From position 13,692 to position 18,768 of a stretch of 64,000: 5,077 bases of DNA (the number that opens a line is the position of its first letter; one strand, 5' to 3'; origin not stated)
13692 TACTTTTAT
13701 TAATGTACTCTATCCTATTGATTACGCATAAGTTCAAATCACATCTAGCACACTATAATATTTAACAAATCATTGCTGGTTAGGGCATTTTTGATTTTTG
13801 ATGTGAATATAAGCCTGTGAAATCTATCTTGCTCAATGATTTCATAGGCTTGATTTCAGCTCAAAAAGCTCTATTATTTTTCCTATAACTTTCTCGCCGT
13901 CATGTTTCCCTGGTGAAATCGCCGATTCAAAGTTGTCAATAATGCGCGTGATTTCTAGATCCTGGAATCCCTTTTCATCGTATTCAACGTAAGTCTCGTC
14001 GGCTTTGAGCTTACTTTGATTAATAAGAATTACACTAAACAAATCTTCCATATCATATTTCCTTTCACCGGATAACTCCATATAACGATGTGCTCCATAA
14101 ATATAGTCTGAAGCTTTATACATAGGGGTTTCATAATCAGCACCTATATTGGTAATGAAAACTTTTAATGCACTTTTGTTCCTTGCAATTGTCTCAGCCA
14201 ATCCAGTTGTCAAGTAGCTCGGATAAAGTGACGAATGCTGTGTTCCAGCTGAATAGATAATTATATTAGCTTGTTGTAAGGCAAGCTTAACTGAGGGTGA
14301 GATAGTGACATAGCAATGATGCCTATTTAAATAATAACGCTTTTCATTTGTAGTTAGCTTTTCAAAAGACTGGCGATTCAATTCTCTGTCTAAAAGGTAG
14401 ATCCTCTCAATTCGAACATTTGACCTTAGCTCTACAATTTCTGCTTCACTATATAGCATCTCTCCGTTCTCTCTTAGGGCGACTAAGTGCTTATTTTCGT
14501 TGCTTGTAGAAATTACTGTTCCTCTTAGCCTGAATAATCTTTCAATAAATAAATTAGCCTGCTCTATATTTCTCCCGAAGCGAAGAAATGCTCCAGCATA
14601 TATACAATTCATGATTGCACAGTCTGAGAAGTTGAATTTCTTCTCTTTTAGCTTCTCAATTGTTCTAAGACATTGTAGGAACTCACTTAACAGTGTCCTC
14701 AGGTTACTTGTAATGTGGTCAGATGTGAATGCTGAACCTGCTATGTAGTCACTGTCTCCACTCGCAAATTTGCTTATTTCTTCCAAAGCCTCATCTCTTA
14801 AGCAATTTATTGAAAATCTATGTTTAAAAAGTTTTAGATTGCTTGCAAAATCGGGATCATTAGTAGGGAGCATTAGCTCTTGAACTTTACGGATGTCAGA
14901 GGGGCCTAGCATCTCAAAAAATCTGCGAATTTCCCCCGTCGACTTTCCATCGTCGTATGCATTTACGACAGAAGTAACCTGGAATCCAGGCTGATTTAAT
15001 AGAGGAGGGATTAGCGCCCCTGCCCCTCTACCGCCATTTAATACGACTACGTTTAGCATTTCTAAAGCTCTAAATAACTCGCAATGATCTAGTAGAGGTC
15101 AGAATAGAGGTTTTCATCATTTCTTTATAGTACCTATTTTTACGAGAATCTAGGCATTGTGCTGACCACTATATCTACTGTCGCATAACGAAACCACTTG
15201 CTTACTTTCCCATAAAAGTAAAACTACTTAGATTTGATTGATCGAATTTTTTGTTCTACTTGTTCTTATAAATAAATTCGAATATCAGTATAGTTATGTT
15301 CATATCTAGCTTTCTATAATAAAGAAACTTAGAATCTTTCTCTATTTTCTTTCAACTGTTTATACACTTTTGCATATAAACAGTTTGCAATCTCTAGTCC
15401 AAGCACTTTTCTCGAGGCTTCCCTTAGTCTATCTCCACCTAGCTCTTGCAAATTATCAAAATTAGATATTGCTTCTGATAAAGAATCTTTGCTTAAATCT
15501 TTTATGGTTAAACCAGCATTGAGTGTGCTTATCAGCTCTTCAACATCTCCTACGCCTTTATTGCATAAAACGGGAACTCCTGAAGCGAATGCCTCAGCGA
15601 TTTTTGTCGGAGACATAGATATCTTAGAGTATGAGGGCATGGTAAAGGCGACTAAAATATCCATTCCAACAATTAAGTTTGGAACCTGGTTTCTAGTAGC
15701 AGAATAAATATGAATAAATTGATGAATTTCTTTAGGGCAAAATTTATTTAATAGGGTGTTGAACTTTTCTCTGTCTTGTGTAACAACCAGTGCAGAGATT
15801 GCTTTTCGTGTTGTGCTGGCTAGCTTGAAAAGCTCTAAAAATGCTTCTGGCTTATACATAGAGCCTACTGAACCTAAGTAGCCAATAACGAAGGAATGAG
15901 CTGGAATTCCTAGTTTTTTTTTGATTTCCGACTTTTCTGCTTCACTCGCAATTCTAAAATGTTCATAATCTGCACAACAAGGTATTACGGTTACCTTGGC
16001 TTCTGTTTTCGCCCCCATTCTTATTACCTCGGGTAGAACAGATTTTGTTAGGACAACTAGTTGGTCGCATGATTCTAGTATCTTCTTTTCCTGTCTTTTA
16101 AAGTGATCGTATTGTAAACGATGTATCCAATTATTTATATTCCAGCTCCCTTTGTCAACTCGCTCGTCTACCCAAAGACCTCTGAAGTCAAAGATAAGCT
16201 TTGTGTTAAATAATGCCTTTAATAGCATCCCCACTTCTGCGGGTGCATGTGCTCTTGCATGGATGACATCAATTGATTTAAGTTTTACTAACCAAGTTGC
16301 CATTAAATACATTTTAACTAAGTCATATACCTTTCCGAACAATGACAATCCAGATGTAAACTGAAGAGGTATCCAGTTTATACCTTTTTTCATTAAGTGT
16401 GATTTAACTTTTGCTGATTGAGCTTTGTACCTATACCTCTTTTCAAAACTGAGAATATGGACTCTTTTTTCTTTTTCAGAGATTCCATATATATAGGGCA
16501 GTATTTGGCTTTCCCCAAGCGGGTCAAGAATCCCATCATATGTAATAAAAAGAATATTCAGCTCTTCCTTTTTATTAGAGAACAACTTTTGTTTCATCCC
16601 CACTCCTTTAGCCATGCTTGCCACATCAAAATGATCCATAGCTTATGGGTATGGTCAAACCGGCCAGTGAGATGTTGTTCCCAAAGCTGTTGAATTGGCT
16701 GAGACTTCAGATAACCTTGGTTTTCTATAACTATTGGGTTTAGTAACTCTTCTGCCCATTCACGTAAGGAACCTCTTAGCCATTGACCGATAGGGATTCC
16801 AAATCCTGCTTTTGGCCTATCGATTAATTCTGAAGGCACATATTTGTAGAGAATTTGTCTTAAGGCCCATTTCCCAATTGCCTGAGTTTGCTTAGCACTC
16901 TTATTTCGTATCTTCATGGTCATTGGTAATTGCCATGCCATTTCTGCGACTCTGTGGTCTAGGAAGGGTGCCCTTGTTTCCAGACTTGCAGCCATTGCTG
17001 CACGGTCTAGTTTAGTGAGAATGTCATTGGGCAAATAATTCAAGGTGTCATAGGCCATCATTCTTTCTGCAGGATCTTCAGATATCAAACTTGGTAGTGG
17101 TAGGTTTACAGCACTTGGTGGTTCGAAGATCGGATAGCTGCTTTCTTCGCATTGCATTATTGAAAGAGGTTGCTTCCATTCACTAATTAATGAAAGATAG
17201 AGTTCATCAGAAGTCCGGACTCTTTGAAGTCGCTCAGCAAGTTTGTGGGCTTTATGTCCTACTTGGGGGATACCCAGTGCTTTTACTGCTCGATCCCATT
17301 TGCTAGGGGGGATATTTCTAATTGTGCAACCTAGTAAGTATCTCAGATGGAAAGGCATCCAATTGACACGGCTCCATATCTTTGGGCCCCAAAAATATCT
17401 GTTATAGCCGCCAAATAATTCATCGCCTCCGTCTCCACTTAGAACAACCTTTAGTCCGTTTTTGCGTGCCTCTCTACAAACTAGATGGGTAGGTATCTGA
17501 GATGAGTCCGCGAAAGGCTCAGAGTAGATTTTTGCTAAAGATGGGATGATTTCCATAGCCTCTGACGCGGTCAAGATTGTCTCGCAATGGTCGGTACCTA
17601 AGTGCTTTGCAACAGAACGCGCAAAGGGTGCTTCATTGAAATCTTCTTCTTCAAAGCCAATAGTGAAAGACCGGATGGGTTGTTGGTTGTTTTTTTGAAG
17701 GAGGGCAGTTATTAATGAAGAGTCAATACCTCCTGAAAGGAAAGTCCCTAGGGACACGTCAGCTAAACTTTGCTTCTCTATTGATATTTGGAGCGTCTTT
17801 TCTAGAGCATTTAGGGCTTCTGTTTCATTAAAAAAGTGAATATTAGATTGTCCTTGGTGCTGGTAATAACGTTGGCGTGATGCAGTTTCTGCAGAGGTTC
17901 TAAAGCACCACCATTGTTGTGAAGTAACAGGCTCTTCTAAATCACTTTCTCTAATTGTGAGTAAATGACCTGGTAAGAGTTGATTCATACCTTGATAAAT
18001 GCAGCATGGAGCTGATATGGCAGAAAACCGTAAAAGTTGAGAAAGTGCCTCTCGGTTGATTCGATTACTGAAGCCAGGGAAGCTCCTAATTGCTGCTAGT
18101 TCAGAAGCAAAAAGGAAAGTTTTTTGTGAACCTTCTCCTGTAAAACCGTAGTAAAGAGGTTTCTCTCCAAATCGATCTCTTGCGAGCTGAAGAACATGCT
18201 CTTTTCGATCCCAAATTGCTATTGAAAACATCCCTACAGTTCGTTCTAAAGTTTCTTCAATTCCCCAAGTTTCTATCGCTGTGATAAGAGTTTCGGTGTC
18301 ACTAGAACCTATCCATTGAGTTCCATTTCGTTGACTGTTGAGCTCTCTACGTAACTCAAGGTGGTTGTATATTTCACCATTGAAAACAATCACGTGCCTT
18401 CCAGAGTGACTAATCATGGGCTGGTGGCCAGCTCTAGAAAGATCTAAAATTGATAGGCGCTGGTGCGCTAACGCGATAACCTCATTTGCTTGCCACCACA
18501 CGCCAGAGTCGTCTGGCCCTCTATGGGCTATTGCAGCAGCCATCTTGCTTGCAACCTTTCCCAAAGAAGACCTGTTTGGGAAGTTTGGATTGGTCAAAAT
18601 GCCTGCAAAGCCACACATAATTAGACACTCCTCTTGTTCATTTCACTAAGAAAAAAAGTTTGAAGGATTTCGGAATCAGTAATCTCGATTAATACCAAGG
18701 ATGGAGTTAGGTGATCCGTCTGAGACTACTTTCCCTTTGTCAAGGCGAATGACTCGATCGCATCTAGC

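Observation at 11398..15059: CofD/YvcK-like transferase, GlmU-like NTP-transferase, HAD phosphatase and GT2 module inside a glycan island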

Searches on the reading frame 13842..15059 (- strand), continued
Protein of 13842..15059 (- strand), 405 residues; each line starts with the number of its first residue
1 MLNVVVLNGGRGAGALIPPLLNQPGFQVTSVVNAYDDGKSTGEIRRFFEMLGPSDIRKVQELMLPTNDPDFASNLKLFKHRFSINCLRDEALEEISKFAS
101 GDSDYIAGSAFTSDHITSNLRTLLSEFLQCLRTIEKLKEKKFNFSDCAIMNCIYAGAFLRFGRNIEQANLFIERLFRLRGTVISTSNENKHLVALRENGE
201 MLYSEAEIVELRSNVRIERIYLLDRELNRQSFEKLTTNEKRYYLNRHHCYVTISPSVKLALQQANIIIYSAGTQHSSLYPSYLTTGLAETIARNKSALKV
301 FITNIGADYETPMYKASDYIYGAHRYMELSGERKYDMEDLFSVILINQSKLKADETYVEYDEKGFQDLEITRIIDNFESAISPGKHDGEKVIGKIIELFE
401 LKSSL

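Call 91: find_encoding_contigs(protein=P0203, flank=8000, max_places=1)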
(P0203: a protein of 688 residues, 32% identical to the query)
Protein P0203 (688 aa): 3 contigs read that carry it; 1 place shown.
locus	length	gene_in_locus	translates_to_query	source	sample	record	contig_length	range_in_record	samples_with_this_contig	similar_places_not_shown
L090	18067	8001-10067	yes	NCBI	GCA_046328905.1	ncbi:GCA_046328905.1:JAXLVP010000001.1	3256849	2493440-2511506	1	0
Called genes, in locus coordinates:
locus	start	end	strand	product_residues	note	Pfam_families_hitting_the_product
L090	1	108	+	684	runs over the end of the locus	PF00534:Glycos_transf_1, PF13692:Glyco_trans_1_4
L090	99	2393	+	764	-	PF13439:Glyco_transf_4, PF13579:Glyco_trans_4_4 (faint), PF00534:Glycos_transf_1, PF13692:Glyco_trans_1_4, PF13524:Glyco_trans_1_2 (faint)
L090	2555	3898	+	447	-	PF13231:PMT_2 (weak)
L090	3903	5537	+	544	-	PF04055:Radical_SAM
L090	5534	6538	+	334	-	PF13489:Methyltransf_23, PF07021:MetW, PF13847:Methyltransf_31, PF08241:Methyltransf_11, PF08242:Methyltransf_12, PF13649:Methyltransf_25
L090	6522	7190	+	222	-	PF00702:Hydrolase, PF13419:HAD_2, PF13242:Hydrolase_like (weak)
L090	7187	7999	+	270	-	PF00483:NTP_transferase (weak), PF01128:IspD (weak), PF12804:NTP_transf_3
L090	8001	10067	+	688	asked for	PF01933:CofD, PF00535:Glycos_transf_2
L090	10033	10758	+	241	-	PF00535:Glycos_transf_2, PF13641:Glyco_tranf_2_3 (weak)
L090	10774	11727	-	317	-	PF09935:DUF2167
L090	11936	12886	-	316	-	PF02353:CMAS (weak), PF13489:Methyltransf_23, PF08241:Methyltransf_11, PF08242:Methyltransf_12, PF13649:Methyltransf_25, PF13847:Methyltransf_31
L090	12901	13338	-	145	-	-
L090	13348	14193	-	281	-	PF13555:AAA_29 (weak), PF00005:ABC_tran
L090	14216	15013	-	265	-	PF01061:ABC2_membrane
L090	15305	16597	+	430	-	-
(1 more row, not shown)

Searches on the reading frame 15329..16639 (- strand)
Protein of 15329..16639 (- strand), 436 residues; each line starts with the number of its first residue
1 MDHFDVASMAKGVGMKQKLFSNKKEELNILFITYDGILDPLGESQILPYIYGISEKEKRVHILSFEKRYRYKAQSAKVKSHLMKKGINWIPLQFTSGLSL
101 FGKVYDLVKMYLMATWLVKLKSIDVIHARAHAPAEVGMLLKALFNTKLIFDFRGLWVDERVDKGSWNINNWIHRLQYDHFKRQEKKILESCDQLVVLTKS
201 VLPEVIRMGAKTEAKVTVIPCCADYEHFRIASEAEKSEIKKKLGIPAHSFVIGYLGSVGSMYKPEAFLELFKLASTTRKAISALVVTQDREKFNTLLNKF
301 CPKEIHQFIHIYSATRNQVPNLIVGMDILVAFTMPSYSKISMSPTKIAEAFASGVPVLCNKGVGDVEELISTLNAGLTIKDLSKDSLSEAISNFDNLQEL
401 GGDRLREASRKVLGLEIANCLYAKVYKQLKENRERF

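Call 3: search_protein_families(library=pfam, proteins=[window:15329-16639:-], max_evalue=0.01)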
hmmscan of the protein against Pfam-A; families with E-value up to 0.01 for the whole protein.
window:15329-16639:- (436 aa): 4 families
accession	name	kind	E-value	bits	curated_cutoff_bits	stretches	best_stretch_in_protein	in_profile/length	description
PF00534.26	Glycos_transf_1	-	3.6e-10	40.1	26.4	1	236-399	2-160/172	Glycosyl transferases group 1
PF13439.12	Glyco_transf_4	-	1e-07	32.6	28.5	1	107-226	57-169/170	Glycosyltransferase Family 4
PF13692.12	Glyco_trans_1_4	-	1.2e-06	29.2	27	1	255-392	4-137/142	Glycosyl transferases group 1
PF13579.12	Glyco_trans_4_4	-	2.5e-06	28.4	29.7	1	82-221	35-157/158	Glycosyl transferase 4-like domain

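Call 4: search_protein_families(library=ncbifam, proteins=[window:15329-16639:-], max_evalue=0.01)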
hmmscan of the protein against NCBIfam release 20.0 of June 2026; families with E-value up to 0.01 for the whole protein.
window:15329-16639:- (436 aa): 10 families
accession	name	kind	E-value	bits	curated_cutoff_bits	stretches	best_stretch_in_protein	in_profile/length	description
TIGR04063.1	stp3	hypoth_equivalog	4.4e-15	55.5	442.05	1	117-413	87-375/397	TIGR04063 family PEP-CTERM/XrtA system glycosyltransferase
NF047684.1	TeichurnBiosyTuaC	equivalog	3.1e-13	49.4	550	1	207-397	178-354/391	teichuronic acid biosynthesis protein TuaC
TIGR03088.1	stp2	hypoth_equivalog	8.8e-12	44.7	409.05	1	213-429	159-373/374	TIGR03088 family PEP-CTERM/XrtA system glycosyltransferase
TIGR03449.1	mycothiol_MshA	equivalog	6.1e-09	35.3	462.5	1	122-392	102-364/406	D-inositol-3-phosphate glycosyltransferase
NF047676.1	TeichurnBiosyTuaH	equivalog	1.9e-08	33.6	550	1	142-358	114-317/384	teichuronic acid biosynthesis protein TuaH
NF007640.0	PRK10307.1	subfamily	8e-08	31.6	276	1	181-396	162-371/411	WcaI family glycosyltransferase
NF038298.1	EPS_HpsO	equivalog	1.3e-05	24.2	575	1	213-399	167-354/388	hormogonium polysaccharide biosynthesis glycosyltransferase HpsO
NF041876.1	EPS_EpsE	equivalog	0.0012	18.1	400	1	344-410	309-373/389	exopolysaccharide biosynthesis GT4 family glycosyltransferase EpsE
NF053787.1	GlcN_PG_synth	equivalog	0.0057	15.5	480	0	317-394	253-323/361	N-acetylglucosaminyl phosphatidylglycerol synthase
TIGR04007.1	wcaI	equivalog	0.006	15.3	800.45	1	183-269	166-251/407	colanic acid biosynthesis glycosyltransferase WcaI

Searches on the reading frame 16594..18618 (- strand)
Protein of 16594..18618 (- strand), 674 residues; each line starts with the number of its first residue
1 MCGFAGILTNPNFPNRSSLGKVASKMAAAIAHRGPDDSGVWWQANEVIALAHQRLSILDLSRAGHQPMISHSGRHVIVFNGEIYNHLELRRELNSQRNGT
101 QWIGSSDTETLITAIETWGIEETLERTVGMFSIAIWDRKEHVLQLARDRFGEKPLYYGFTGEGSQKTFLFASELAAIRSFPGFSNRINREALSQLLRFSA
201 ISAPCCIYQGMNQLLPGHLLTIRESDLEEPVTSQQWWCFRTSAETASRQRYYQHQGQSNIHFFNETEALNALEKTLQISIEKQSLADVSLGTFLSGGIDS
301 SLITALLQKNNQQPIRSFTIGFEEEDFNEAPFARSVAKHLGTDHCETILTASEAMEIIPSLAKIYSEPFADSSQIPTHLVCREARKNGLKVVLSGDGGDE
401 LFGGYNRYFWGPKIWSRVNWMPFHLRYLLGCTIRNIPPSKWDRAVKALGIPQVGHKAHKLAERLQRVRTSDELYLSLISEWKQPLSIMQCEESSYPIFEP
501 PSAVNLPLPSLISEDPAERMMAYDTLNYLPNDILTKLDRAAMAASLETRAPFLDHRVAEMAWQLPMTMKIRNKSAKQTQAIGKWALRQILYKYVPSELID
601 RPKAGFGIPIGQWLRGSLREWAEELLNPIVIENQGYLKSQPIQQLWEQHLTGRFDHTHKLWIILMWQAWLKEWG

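Call 13: search_protein_families(library=pfam, proteins=[window:16594-18618:-], max_evalue=0.0001)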
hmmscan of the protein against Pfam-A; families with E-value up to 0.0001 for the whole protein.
window:16594-18618:- (674 aa): 3 families
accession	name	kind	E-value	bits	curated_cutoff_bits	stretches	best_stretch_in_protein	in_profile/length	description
PF00733.27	Asn_synthase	-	6.4e-111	371.9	21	1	272-671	2-354/354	Asparagine synthase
PF13522.11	GATase_6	-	4e-42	143.7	27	1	35-173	1-130/130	Glutamine amidotransferase domain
PF13537.11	GATase_7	-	4.6e-39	133.7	25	1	52-178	1-122/123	Glutamine amidotransferase domain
